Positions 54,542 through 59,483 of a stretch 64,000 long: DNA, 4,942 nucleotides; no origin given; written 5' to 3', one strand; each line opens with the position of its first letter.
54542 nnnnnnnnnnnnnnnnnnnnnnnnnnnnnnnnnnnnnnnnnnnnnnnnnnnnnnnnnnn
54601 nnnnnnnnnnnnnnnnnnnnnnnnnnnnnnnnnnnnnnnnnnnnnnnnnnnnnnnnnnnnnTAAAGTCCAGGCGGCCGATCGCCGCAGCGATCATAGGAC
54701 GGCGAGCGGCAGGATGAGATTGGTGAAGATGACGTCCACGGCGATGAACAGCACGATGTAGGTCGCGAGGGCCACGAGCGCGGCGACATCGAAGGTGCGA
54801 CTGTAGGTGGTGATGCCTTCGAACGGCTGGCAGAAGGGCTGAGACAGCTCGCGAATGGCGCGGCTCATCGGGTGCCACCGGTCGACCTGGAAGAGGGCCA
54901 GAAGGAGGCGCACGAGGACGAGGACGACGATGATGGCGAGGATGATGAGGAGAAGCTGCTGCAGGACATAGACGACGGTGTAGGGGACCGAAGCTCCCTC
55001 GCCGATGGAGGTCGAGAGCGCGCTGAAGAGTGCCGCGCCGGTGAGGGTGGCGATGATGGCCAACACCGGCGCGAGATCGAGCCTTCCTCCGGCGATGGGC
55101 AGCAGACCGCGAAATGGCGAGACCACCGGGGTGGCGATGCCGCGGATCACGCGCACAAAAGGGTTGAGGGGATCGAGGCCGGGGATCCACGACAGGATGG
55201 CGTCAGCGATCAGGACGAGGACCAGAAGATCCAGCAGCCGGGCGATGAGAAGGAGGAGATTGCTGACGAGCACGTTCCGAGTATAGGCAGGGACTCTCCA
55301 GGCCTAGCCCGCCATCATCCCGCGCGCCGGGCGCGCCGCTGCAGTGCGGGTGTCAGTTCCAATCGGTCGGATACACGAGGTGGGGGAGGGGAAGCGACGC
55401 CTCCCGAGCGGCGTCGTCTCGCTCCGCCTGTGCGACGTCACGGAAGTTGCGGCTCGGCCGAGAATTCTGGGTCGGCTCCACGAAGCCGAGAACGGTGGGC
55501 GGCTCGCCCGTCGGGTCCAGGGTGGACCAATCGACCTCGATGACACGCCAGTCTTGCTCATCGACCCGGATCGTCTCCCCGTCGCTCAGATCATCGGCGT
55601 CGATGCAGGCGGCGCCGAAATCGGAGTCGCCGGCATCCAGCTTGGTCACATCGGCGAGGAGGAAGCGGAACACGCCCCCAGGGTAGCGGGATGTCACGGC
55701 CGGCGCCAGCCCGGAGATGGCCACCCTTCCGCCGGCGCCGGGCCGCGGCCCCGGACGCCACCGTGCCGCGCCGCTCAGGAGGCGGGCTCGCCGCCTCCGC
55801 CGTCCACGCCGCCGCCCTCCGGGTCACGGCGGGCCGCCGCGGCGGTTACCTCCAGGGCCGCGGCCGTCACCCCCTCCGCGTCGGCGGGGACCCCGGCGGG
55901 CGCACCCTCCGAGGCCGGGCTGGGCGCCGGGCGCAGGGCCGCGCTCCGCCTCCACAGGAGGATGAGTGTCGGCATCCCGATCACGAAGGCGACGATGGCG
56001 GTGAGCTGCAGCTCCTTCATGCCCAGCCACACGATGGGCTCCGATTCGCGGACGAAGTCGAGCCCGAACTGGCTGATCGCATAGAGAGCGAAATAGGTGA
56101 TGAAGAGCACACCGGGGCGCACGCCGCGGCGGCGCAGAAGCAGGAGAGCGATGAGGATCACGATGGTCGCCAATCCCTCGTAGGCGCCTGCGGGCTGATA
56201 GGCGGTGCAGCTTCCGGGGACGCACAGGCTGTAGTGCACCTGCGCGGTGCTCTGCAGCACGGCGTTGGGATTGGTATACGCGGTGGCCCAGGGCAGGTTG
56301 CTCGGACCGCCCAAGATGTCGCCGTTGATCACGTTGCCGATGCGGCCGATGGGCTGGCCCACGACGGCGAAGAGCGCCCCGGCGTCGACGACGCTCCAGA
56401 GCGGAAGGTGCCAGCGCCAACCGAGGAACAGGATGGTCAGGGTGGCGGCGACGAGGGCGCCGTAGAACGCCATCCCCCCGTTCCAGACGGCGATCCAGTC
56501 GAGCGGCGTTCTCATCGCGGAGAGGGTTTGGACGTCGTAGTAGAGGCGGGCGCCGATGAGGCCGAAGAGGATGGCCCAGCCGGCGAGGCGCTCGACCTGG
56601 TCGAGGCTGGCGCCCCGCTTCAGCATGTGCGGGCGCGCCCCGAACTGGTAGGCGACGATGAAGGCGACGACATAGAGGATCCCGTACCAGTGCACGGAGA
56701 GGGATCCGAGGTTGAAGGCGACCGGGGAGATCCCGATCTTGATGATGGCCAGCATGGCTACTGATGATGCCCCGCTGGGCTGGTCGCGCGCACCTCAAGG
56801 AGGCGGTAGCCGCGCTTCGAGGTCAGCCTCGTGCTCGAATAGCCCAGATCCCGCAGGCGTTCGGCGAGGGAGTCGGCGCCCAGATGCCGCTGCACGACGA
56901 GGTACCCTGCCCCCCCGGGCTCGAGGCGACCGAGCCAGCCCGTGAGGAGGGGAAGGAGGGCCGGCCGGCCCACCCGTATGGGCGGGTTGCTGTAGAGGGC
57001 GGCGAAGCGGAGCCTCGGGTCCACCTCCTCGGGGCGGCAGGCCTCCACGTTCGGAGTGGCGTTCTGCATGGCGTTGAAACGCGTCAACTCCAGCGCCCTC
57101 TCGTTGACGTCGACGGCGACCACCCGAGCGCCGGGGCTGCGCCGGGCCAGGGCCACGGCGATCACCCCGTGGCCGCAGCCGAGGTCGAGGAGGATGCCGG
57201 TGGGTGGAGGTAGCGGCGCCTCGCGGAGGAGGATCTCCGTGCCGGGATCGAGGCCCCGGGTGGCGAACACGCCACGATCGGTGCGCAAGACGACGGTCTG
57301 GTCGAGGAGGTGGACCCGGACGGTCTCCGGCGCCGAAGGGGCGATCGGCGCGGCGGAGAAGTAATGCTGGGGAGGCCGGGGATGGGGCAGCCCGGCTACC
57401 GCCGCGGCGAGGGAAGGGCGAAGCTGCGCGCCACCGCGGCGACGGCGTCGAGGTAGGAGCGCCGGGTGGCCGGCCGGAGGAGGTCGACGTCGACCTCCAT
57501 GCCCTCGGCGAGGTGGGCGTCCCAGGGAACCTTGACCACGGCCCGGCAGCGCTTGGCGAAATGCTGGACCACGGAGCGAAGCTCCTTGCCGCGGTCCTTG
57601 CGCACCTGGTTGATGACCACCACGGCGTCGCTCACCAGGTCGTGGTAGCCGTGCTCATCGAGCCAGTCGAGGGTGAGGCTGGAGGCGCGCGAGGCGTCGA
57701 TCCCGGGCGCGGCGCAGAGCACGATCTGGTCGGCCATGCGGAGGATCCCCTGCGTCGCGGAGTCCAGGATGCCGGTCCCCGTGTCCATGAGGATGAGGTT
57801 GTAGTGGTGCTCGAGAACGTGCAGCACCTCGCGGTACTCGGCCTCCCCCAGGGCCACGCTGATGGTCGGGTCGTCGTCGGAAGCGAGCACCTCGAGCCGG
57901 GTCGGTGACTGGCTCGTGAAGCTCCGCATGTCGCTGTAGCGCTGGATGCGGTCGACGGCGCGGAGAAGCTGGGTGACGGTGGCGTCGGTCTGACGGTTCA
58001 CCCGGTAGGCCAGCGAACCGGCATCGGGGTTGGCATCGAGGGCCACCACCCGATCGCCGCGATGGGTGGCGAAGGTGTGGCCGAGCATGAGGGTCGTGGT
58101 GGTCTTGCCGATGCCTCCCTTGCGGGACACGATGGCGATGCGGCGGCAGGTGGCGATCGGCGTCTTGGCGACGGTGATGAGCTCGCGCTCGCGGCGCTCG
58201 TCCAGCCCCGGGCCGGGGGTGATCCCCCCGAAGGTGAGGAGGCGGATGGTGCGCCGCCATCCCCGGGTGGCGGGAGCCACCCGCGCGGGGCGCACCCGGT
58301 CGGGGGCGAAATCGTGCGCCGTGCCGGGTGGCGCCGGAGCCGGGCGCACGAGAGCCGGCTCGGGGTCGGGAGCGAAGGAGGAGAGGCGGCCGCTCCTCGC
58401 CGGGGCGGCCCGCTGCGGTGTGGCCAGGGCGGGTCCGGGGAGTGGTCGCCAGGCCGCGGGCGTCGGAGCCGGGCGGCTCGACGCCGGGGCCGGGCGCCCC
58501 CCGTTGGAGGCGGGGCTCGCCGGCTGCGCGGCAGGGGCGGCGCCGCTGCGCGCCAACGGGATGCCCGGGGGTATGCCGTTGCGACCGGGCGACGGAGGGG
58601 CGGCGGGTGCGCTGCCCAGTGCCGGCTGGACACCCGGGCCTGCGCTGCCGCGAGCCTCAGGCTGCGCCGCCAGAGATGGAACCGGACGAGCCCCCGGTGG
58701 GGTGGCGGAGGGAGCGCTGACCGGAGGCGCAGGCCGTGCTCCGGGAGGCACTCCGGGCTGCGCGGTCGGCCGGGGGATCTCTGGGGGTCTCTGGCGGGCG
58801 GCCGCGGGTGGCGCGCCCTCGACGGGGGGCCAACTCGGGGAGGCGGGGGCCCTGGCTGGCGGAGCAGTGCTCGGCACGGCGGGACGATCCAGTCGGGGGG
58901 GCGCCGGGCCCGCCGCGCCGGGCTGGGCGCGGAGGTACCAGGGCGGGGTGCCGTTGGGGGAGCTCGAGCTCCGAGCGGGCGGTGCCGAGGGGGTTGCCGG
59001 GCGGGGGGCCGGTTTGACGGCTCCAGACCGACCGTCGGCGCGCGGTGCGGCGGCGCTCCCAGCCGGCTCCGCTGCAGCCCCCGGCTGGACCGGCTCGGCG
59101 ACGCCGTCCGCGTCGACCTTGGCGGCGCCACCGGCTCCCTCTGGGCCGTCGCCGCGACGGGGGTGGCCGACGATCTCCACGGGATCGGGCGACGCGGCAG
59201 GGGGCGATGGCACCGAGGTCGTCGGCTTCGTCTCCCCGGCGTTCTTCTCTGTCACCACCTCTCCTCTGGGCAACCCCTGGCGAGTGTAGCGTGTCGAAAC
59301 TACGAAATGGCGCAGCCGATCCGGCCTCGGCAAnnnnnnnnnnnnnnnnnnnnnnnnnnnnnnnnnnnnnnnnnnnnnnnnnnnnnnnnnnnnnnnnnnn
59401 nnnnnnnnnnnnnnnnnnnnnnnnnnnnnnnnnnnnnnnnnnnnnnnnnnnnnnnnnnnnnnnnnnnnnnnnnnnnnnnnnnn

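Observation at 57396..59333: ParA/MinD-like ATPase with a ~330-aa Pro/Ala/Ser-rich N-terminal region, heading a minus-strand operon with an RsmC-like methyltransferase, lgt, a small acidic protein and yggT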

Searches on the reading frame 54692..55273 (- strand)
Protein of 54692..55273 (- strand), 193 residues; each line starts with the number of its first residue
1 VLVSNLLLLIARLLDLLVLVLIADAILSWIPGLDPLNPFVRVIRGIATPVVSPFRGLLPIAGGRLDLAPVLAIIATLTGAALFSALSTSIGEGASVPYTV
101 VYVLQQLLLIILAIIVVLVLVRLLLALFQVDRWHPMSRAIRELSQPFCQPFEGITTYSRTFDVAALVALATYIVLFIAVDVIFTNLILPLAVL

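Call 3: search_protein_families(library=pfam, proteins=[window:54692-55273:-], max_evalue=0.01)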
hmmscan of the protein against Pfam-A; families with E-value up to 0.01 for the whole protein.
window:54692-55273:- (193 aa): 1 family
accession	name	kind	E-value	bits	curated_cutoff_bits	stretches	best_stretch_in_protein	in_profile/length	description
PF02325.22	YGGT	-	3.3e-18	66.3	27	2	13-75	3-62/70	YGGT family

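Call 4: search_protein_families(library=ncbifam, proteins=[window:54692-55273:-], max_evalue=0.01)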
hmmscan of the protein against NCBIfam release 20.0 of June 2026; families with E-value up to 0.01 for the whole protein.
window:54692-55273:- (193 aa): 0 families

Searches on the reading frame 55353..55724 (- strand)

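Call 3: search_protein_families(library=pfam, proteins=[window:55353-55724:-], max_evalue=0.01)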
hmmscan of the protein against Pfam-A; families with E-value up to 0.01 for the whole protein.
window:55353-55724:- (123 aa): 1 family
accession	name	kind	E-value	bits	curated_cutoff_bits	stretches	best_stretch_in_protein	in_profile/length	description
PF19944.4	DUF6406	-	0.0079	16.8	26.9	0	45-67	49-71/84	Family of unknown function (DUF6406)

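Call 4: search_protein_families(library=ncbifam, proteins=[window:55353-55724:-], max_evalue=0.01)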
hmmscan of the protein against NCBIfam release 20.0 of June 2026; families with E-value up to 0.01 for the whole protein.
window:55353-55724:- (123 aa): 0 families

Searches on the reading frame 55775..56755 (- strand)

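Call 3: search_protein_families(library=pfam, proteins=[window:55775-56755:-], max_evalue=0.01)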
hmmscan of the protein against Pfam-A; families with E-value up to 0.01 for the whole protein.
window:55775-56755:- (326 aa): 1 family
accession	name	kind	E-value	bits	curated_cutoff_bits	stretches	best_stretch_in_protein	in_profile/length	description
PF01790.23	LGT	-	3.3e-49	167.8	24.9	1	11-265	1-239/240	Prolipoprotein diacylglyceryl transferase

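Call 4: search_protein_families(library=ncbifam, proteins=[window:55775-56755:-], max_evalue=0.01)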
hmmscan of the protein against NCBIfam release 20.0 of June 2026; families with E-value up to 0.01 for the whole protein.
window:55775-56755:- (326 aa): 7 families
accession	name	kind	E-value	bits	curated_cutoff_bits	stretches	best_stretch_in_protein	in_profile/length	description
TIGR00544.1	lgt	equivalog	1.5e-36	126.2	118.9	1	10-255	11-244/280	prolipoprotein diacylglyceryl transferase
NF000784.0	PRK00052.4-5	subfamily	1.9e-26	92.9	409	1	10-165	2-156/298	prolipoprotein diacylglyceryl transferase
NF009611.0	PRK13108.1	equivalog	1.2e-20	73.9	636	1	14-317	16-322/476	prolipoprotein diacylglyceryl transferase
NF000779.0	PRK00052.3-5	equivalog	3e-15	56.7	405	1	7-154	4-152/257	prolipoprotein diacylglyceryl transferase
NF000778.0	PRK00052.3-4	equivalog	9.5e-15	54.9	334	1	13-239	5-216/252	prolipoprotein diacylglyceryl transferase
NF000775.0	PRK00052.2-5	equivalog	1.1e-12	47.8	428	1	14-239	15-246/288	prolipoprotein diacylglyceryl transferase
NF000780.0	PRK00052.4-1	equivalog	0.0099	15.1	547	0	47-243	55-253/327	prolipoprotein diacylglyceryl transferase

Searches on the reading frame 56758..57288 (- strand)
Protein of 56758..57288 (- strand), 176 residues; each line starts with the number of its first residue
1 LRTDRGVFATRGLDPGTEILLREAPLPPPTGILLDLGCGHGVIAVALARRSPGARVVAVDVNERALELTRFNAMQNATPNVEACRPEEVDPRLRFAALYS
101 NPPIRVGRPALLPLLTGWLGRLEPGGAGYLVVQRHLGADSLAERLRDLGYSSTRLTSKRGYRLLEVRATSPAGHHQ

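Call 3: search_protein_families(library=pfam, proteins=[window:56758-57288:-], max_evalue=0.01)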
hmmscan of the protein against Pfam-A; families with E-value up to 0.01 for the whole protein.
window:56758-57288:- (176 aa): 14 families
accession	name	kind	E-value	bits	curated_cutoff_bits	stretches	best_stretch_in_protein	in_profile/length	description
PF05175.20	MTS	-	3.8e-26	92.2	23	1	2-164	5-169/170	Methyltransferase small domain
PF13847.12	Methyltransf_31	-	5.5e-09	36.3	27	1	33-84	7-59/145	Methyltransferase domain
PF13649.12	Methyltransf_25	-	1.4e-08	35.8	27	1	34-126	2-97/97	Methyltransferase domain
PF06325.19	PrmA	-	1.6e-06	28.2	22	1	32-80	164-211/296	Ribosomal protein L11 methyltransferase (PrmA)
PF13489.12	Methyltransf_23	-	2.4e-06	27.8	27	1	19-77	12-70/164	Methyltransferase domain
PF08242.18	Methyltransf_12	-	6e-06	27.3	30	1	34-84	1-51/98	Methyltransferase domain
PF12847.13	Methyltransf_18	-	3.2e-05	24.4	27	1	29-76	14-61/151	Methyltransferase domain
PF08241.18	Methyltransf_11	-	3.7e-05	24.7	21.2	1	34-76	1-41/95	Methyltransferase domain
PF24675.1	NpmA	-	0.0005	19.9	60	1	31-72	25-66/214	16S rRNA (adenine(1408)-N(1))-methyltransferase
PF02390.23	Methyltransf_4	-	0.0013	18.6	24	1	32-81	4-53/173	Putative methyltransferase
PF05958.17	tRNA_U5-meth_tr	-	0.002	17.6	23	1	32-85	204-255/357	tRNA (Uracil-5-)-methyltransferase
PF01209.24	Ubie_methyltran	-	0.0083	15.9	20.1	0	33-82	51-101/233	ubiE/COQ5 methyltransferase family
PF01728.25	FtsJ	-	0.0096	16.3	24.1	0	26-66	19-58/181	FtsJ-like methyltransferase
PF02475.24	TRM5-TYW2_MTfase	-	0.0099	16.3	28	0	32-79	39-86/164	TRM5/TYW2 methyltransferase domain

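Call 4: search_protein_families(library=ncbifam, proteins=[window:56758-57288:-], max_evalue=0.01)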
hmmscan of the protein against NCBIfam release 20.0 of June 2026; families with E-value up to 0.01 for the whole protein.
window:56758-57288:- (176 aa): 44 families (the best 25 are shown)
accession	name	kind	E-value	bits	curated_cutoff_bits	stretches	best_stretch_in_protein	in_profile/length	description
TIGR03534.1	RF_mod_PrmC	equivalog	6.5e-14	52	199.1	1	32-103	91-165/253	peptide chain release factor N(5)-glutamine methyltransferase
NF007023.0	PRK09489.1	equivalog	1.7e-12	47.2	295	1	5-104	173-271/342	16S rRNA (guanine(1207)-N(2))-methyltransferase RsmC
TIGR00536.1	hemK_fam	subfamily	8.3e-11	41.5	115.5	1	33-103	118-191/286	HemK family protein methyltransferase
NF011529.0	PRK14968.1-3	equivalog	1.1e-09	38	162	1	30-83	35-86/198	putative methyltransferase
NF011577.0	PRK15001.1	equivalog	1.6e-09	37.1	468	1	6-105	206-309/378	23S rRNA (guanine(1835)-N(2))-methyltransferase RlmG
TIGR02469.1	CbiT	equivalog_domain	3.3e-09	37.1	78.3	1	27-85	18-75/124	precorrin-6Y C5,15-methyltransferase (decarboxylating) subunit CbiT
NF010703.0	PRK14103.1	equivalog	5.6e-08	32.5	320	1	33-133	33-127/256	trans-aconitate 2-methyltransferase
TIGR03533.1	L3_gln_methyl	equivalog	4e-07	29.7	229.7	1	33-85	125-178/284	50S ribosomal protein L3 N(5)-glutamine methyltransferase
NF001785.0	PRK00517.2-2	equivalog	8.5e-07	28.4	188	1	33-83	149-198/282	50S ribosomal protein L11 methyltransferase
NF043040.1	corrin_prot_MT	hypoth_equivalog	1e-06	28.3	180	1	33-81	45-92/216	corrinoid protein-associated methyltransferase CpaM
NF011527.0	PRK14968.1-1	equivalog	1.8e-06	27.8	242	1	30-103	35-102/192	putative methyltransferase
NF005640.0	PRK07402.1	equivalog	4.3e-06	26.4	219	1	31-90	45-104/200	precorrin-6Y C5,15-methyltransferase subunit CbiT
TIGR02021.1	BchM-ChlM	equivalog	6.4e-06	25.7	158.9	1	33-77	58-100/218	magnesium protoporphyrin IX methyltransferase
TIGR00406.1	prmA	equivalog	8.3e-06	25.4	183.15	1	33-80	163-209/288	50S ribosomal protein L11 methyltransferase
NF006138.0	PRK08287.1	equivalog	1.2e-05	25.2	210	1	33-83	35-85/189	decarboxylating cobalt-precorrin-6B (C(15))-methyltransferase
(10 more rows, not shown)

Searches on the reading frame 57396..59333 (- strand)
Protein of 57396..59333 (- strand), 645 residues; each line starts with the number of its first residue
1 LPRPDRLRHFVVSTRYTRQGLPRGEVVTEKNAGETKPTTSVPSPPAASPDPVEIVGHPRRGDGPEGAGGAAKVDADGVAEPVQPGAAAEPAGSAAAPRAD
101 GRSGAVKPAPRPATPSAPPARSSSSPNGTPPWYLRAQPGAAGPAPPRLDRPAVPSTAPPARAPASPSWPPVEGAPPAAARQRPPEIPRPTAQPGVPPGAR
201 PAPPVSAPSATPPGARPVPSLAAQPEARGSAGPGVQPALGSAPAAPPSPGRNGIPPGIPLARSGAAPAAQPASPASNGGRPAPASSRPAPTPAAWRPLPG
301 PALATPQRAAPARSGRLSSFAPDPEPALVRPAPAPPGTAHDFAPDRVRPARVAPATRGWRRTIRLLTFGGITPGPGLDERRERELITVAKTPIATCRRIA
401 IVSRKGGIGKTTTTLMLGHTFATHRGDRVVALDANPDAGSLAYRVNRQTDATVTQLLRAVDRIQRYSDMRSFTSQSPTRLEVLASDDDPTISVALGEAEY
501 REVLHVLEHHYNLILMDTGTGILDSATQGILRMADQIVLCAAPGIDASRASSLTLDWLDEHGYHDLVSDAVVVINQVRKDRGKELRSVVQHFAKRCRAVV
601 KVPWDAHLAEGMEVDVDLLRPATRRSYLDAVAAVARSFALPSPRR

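Call 3: search_protein_families(library=pfam, proteins=[window:57396-59333:-], max_evalue=0.01)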
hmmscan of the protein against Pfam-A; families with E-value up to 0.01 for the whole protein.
window:57396-59333:- (645 aa): 4 families
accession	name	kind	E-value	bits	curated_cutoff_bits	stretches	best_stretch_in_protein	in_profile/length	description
PF01656.29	CbiA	-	9.7e-12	45.4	25.4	1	399-610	1-117/125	CobQ/CobB/MinD/ParA nucleotide binding domain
PF13614.12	AAA_31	-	2.5e-11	44.3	27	1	397-540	2-146/177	AAA domain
PF10609.15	ParA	-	0.00055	19.9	27.1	1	398-434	5-40/246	NUBPL iron-transfer P-loop NTPase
PF06564.18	CBP_BcsQ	-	0.0076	16.2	21.3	0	402-446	7-51/234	Cellulose biosynthesis protein BcsQ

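Call 4: search_protein_families(library=ncbifam, proteins=[window:57396-59333:-], max_evalue=0.01)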
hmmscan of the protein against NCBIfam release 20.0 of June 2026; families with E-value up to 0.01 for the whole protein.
window:57396-59333:- (645 aa): 10 families
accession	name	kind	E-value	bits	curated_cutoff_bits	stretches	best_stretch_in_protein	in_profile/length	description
NF041546.1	ParA_partition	equivalog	1.4e-11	44.3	180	1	399-455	2-57/203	ParA family partition ATPase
TIGR01968.1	minD_bact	equivalog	1.7e-09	37.4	212.9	1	399-581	4-177/261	septum site-determining protein MinD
NF047398.1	AAA_KGGVGR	domain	4.4e-09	36.9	90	1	396-458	2-66/190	KGGVGR-motif variant AAA ATPase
TIGR01969.1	minD_arch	subfamily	7.4e-08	31.9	201.75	1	398-612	2-204/251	cell division ATPase MinD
TIGR03453.1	partition_RepA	equivalog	2.1e-06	26.9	348.45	1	389-439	97-146/387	plasmid partitioning protein RepA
TIGR01007.1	eps_fam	subfamily_domain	7.8e-05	22.3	108.05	1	394-540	15-157/204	polysaccharide biosynthesis tyrosine autokinase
TIGR03371.1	cellulose_yhjQ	equivalog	0.00034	20.2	157.85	1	397-437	2-41/246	cellulose biosynthesis protein BcsQ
TIGR03018.1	pepcterm_TyrKin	hypoth_equivalog_domain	0.00079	18.8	230.65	1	385-563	22-201/207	XrtA-associated tyrosine autokinase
NF010443.0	PRK13869.1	subfamily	0.0021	16.9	446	1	397-462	122-187/405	plasmid-partitioning protein RepA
TIGR01281.1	DPOR_bchL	equivalog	0.003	17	345.15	1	402-461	5-62/268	ferredoxin:protochlorophyllide reductase (ATP-dependent) iron-sulfur ATP-binding protein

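Call 58: predict_structure(alignment_id=A2)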
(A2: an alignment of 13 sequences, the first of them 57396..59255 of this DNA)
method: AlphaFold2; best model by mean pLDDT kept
length: 619 residues; sequences in the alignment: 13
mean_pLDDT: 51.9   pTM: 0.44
mean pLDDT of the five models: 51.9, 51.2, 51.0, 48.0, 45.6
residues with pLDDT >= 90: 31; 70-90: 108; 50-70: 132; < 50: 348
segments of 3 or more residues with pLDDT < 50: 1-37, 39-54, 56-63, 65-70, 72-81, 94-99, 101-103, 106-111, 113-116, 121-124, 126-132, 134-136, 138-142, 145-148, 151-157, 164-166, 172-176, 183-185, 188-192, 194-198, 200-206, 208-210, 212-219, 224-228, 234-240, 242-244, 249-256, 258-284, 286-336, 338-340, 410-413, 419-469
pLDDT, mean of each block of 10 residues (from residue 1): 37 37 38 40 34 34 34 34 43 42 40 44 36 40 42 42 46 46 43 42 37 41 46 37 40 34 37 39 37 35 37 35 38 45 55 78 68 78 74 77 63 46 38 38 33 42 41 58 71 63 78 83 85 90 89 68 90 86 61 82 89 62
secondary structure, 60 per line:
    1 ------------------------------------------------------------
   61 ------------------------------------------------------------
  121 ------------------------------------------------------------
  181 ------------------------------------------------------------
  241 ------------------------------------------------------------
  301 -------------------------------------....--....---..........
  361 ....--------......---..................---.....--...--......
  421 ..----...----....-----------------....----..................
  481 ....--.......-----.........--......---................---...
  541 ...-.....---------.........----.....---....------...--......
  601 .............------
elements in order (helices of 4 or more, strands of 3 or more residues): E338-341 E344-347 H351-364 E373-378 H382-399 E403-407 H415-422 E427-429 H434-437 E455-458 H463-484 E487-493 H499-507 E510-515 H519-534 H538-543 E545-549 H559-567 E572-576 H580-583 H595-613
